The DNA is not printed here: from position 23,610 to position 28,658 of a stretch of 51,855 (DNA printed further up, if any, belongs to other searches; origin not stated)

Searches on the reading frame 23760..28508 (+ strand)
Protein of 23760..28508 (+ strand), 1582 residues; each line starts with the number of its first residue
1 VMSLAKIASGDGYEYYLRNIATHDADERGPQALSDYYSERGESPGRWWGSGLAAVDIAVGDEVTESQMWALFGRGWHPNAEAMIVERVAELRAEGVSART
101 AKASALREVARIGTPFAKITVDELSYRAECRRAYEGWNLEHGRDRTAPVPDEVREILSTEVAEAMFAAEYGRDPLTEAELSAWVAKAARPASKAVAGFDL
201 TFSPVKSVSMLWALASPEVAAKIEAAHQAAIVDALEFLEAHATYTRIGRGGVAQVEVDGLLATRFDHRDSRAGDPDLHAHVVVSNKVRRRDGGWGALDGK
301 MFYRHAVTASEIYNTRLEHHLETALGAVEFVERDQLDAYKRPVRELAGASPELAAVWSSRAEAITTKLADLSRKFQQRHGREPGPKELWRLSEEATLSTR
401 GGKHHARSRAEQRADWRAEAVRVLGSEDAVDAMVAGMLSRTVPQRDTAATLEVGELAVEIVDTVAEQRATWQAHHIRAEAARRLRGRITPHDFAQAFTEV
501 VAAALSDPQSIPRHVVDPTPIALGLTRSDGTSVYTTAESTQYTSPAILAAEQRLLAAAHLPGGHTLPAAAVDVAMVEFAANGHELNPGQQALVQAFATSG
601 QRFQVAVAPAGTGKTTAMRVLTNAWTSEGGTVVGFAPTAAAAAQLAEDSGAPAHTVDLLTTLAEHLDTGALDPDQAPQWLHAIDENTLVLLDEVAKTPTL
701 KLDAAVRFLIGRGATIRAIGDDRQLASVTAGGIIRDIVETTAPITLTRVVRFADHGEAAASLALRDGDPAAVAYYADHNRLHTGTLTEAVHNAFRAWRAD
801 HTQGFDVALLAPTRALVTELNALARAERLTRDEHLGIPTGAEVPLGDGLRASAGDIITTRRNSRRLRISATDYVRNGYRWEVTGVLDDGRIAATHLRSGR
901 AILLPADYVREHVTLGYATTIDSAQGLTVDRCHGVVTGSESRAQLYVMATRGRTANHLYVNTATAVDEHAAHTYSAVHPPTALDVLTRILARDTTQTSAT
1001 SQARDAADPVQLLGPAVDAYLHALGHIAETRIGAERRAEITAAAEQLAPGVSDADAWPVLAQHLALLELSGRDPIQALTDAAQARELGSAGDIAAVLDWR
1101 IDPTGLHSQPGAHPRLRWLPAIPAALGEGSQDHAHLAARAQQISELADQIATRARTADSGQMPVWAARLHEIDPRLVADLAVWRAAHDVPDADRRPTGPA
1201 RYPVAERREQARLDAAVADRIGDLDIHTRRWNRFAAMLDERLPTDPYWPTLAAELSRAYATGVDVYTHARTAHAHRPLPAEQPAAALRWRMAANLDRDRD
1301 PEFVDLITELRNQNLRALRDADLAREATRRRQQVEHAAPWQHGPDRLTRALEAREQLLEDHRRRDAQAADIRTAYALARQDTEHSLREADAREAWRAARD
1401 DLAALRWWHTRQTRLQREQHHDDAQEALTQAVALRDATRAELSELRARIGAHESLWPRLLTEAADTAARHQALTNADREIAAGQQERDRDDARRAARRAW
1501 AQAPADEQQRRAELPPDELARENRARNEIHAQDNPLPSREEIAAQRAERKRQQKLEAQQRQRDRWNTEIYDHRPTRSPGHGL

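Call 18: search_protein_families(library=pfam, proteins=[window:23760-28508:+], max_evalue=0.01)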
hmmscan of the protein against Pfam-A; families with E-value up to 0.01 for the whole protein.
window:23760-28508:+ (1582 aa): 5 families
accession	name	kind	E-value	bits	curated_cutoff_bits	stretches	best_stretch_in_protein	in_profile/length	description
PF08751.17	TrwC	-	3.4e-83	280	25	1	10-422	2-285/286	TrwC relaxase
PF13604.12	AAA_30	-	3e-51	174.3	27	1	584-785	1-190/191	AAA domain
PF13245.12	AAA_19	-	1.5e-10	41.8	25.1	1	599-729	9-133/134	AAA domain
PF00270.35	DEAD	-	0.00043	20.5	26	1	587-649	2-65/167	DEAD/DEAH box helicase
PF25199.1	nSTAND_NTPase5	-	0.0022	18.2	34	0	594-635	30-75/145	Novel STAND NTPase 5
